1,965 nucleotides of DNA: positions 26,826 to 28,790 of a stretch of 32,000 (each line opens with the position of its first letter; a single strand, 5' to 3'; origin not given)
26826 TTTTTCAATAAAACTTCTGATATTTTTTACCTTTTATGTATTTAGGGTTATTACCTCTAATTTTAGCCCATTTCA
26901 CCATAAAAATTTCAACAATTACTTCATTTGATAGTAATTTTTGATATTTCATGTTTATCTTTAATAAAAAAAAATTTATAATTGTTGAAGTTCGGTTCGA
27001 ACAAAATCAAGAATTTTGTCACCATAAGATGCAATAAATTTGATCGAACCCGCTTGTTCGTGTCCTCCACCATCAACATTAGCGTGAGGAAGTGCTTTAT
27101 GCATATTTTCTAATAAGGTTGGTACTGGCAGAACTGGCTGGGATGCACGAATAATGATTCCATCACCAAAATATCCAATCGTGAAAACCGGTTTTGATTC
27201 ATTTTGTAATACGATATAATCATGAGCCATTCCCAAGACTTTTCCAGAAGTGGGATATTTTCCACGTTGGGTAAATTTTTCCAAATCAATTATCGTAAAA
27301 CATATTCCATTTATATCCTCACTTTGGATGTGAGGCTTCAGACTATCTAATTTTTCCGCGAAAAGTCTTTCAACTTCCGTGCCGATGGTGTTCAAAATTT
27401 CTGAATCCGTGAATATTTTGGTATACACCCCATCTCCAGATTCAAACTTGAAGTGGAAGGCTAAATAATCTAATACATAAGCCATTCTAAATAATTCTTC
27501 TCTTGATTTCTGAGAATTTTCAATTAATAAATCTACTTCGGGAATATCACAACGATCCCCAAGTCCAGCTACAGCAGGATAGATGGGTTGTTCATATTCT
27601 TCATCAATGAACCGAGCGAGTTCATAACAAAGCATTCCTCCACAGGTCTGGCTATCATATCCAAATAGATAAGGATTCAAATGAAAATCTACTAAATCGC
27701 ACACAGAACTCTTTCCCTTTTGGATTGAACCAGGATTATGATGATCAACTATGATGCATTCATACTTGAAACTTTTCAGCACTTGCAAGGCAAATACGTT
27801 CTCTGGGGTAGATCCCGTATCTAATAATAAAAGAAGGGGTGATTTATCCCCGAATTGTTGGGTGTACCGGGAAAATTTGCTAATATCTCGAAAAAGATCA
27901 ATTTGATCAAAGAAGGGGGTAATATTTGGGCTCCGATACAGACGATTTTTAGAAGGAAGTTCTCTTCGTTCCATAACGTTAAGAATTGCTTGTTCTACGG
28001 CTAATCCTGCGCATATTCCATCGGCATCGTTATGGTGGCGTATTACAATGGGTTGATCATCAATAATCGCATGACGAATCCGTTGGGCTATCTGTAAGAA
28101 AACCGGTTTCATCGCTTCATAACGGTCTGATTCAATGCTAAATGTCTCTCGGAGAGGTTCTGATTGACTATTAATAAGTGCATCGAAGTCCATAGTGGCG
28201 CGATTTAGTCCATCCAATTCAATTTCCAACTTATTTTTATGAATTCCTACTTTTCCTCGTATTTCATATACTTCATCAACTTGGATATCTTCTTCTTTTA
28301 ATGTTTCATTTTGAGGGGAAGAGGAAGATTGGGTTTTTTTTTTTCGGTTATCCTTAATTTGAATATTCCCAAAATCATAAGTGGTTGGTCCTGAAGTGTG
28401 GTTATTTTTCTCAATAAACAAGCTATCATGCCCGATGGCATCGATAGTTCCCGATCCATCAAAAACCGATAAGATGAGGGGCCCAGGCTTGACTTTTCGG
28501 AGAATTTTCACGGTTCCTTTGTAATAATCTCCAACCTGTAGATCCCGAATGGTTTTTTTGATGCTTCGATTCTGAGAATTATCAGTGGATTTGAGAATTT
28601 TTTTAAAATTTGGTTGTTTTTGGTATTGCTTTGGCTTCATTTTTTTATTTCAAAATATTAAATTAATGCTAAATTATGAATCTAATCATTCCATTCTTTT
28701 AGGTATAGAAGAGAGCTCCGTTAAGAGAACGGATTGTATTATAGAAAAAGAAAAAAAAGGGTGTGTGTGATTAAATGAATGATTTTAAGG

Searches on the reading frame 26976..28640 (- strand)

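Call 55: search_protein_families(library=pfam, proteins=[window:26976-28640:-], max_evalue=0.0001)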
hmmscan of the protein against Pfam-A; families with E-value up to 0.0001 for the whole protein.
window:26976-28640:- (554 aa): 1 family
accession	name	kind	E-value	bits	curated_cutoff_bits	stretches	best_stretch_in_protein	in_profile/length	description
PF01368.27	DHH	-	2.1e-07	31.7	28.1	1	198-359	2-119/125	DHH family, N-terminal domain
